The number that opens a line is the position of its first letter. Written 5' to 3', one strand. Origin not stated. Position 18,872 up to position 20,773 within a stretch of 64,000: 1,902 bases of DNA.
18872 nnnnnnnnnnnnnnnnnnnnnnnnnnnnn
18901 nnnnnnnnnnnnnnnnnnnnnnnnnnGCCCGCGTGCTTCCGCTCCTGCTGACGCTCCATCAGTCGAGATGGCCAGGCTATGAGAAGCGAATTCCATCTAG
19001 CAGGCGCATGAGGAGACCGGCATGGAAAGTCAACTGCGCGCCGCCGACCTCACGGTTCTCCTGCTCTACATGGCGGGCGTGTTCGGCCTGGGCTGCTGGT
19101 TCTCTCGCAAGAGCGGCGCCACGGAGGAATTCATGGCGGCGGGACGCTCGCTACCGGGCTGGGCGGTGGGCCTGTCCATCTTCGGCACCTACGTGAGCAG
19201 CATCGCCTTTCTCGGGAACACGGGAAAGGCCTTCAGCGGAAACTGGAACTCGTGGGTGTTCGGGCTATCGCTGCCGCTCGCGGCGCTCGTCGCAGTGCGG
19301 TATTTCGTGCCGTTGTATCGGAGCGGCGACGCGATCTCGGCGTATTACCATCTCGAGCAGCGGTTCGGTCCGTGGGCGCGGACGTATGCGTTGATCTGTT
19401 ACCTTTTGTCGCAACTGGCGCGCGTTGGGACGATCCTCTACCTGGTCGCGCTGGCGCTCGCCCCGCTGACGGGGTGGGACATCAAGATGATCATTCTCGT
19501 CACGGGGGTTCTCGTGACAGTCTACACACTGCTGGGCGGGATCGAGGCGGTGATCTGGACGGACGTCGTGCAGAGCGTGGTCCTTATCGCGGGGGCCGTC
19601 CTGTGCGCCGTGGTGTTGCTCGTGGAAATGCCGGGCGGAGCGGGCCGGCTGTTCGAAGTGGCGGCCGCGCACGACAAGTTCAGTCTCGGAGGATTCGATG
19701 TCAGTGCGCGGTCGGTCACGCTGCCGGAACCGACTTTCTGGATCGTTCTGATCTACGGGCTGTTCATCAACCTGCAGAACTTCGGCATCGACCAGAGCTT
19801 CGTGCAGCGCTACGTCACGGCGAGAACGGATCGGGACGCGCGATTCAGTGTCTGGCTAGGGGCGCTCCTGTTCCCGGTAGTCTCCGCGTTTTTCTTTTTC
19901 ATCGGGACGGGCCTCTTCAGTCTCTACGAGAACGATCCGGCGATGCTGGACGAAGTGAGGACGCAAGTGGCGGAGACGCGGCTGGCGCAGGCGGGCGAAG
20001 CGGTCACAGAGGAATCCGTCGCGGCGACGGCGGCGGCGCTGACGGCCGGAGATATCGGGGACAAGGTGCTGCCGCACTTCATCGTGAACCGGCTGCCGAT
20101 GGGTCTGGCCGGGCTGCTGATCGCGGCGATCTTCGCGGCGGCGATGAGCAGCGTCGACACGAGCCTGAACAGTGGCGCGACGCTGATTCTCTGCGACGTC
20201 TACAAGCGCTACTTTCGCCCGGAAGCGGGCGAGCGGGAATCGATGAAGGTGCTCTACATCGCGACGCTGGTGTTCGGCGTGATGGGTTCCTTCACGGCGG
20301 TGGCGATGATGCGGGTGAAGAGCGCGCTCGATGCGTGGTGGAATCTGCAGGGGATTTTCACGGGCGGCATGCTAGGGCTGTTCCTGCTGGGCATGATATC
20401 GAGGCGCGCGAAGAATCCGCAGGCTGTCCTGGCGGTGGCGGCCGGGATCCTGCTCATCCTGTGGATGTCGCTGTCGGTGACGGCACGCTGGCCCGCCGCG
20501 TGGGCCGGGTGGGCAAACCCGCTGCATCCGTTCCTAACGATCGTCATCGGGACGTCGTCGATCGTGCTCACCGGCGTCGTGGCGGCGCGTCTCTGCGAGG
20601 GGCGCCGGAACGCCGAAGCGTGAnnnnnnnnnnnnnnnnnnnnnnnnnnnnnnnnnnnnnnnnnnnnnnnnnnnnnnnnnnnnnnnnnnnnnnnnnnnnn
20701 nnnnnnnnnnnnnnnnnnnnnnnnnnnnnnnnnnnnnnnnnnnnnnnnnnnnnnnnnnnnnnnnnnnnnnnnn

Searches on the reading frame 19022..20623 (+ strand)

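Call 88: search_protein_families(library=pfam, proteins=[window:19022-20623:+], max_evalue=0.001)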
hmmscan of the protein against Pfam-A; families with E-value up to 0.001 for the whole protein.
window:19022-20623:+ (533 aa): 1 family
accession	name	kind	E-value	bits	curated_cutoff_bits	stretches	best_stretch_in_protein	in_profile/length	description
PF00474.23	SSF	-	3.3e-42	145.3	22.8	1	37-473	1-404/406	Sodium:solute symporter family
